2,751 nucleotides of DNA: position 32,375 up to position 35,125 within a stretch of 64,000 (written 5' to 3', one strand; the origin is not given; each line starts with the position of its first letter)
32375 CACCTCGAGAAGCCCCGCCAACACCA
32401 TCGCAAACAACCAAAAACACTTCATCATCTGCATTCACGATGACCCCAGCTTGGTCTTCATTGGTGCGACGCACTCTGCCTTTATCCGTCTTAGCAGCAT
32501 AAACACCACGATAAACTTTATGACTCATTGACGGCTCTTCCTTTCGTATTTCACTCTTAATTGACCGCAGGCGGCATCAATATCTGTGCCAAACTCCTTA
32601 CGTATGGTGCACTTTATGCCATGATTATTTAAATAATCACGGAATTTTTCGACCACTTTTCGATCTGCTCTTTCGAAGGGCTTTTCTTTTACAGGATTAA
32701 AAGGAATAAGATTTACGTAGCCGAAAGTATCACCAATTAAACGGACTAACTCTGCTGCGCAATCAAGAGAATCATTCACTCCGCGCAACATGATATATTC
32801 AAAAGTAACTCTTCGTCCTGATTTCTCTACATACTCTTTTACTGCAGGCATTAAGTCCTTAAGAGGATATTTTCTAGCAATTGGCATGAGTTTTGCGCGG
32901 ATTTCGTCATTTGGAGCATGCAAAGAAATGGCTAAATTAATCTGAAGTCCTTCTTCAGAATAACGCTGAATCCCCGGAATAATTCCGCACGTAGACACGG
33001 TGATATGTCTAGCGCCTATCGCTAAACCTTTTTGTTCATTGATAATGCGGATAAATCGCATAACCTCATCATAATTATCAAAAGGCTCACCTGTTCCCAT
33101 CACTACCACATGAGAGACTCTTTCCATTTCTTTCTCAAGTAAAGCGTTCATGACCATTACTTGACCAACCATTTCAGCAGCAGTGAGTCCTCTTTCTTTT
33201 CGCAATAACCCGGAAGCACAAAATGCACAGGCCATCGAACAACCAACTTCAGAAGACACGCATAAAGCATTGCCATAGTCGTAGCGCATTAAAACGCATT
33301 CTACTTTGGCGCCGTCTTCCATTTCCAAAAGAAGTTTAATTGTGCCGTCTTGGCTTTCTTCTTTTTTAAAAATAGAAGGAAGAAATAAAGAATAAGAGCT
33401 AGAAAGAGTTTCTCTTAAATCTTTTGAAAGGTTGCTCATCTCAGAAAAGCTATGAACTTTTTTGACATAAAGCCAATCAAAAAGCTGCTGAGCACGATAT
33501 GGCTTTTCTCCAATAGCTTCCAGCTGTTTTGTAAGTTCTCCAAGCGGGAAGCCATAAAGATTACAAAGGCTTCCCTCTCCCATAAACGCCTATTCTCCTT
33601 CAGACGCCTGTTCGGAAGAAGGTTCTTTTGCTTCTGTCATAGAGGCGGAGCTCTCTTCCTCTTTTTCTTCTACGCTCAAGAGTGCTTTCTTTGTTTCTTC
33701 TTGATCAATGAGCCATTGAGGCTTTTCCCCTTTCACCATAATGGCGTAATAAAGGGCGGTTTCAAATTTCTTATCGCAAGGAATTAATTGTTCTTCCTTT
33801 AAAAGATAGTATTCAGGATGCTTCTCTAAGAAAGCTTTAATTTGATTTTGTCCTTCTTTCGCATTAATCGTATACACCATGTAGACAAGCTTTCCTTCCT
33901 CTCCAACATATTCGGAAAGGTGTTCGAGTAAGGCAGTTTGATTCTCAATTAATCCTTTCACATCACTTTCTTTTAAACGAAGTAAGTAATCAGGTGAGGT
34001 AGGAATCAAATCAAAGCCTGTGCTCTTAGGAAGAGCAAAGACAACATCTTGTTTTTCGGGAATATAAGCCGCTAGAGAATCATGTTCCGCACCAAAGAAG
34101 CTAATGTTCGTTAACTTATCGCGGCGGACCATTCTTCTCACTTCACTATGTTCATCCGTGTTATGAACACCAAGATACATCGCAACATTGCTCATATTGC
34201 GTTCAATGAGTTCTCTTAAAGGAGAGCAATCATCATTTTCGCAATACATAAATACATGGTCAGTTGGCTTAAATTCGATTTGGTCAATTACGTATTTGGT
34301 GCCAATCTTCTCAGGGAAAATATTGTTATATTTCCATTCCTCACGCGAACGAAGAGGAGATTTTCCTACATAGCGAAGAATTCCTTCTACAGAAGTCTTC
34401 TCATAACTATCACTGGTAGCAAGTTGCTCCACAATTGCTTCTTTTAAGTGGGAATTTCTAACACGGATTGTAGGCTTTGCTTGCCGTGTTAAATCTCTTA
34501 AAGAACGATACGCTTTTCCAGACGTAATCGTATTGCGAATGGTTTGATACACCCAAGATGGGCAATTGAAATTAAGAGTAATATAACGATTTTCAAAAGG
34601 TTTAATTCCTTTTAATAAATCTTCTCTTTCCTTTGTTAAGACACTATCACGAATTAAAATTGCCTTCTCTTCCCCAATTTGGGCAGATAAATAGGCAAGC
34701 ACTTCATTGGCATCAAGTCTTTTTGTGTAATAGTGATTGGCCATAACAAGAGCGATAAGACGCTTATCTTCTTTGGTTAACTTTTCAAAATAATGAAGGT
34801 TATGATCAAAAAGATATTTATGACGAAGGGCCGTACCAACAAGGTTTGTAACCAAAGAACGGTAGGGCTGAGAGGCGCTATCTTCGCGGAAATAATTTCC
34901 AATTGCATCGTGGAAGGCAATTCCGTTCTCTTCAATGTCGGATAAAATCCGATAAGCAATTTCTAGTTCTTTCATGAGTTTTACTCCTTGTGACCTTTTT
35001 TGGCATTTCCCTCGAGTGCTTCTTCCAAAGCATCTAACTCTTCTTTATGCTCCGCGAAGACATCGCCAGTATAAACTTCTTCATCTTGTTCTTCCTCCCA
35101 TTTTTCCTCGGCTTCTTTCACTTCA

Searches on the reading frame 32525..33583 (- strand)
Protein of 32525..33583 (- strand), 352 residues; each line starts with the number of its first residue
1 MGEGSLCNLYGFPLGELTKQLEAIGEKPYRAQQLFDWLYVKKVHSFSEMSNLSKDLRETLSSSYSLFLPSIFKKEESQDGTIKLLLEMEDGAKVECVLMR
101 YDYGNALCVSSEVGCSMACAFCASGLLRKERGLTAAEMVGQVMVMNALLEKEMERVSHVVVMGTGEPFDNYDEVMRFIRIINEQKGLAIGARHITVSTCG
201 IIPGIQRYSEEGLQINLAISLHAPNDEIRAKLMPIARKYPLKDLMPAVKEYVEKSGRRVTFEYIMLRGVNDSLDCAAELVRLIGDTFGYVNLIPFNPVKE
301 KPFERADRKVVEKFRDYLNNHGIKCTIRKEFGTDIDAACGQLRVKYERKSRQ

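Call 67: search_protein_families(library=pfam, proteins=[window:32525-33583:-], max_evalue=0.00001)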
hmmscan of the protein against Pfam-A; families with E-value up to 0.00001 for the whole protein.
window:32525-33583:- (352 aa): 2 families
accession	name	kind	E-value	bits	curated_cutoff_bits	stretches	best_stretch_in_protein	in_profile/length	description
PF21016.3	RlmN_N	-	7.3e-18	64.5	24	1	8-63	2-57/60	Ribosomal RNA large subunit methyltransferase N-terminal domain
PF04055.27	Radical_SAM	-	3.9e-17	63.3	29.5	1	113-272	5-157/166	Radical SAM superfamily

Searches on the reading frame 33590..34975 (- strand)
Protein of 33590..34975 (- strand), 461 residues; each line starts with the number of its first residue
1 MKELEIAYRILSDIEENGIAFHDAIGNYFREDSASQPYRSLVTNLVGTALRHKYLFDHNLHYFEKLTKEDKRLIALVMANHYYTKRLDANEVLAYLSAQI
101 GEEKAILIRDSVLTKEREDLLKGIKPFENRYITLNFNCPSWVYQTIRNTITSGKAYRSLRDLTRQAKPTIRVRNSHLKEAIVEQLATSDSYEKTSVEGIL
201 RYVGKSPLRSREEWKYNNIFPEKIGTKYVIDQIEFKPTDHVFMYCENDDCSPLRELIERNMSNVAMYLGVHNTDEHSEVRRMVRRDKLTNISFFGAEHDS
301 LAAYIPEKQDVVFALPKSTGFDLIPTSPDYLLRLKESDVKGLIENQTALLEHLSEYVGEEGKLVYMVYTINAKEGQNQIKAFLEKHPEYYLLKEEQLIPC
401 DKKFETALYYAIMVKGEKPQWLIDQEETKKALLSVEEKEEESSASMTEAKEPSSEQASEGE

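Call 67: search_protein_families(library=pfam, proteins=[window:33590-34975:-], max_evalue=0.00001)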
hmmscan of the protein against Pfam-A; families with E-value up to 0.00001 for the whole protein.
window:33590-34975:- (461 aa): 1 family
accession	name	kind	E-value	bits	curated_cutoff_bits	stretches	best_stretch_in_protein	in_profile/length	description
PF01189.24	Methyltr_RsmB-F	-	8.1e-08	32.6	27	1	319-394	90-165/199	16S rRNA methyltransferase RsmB/F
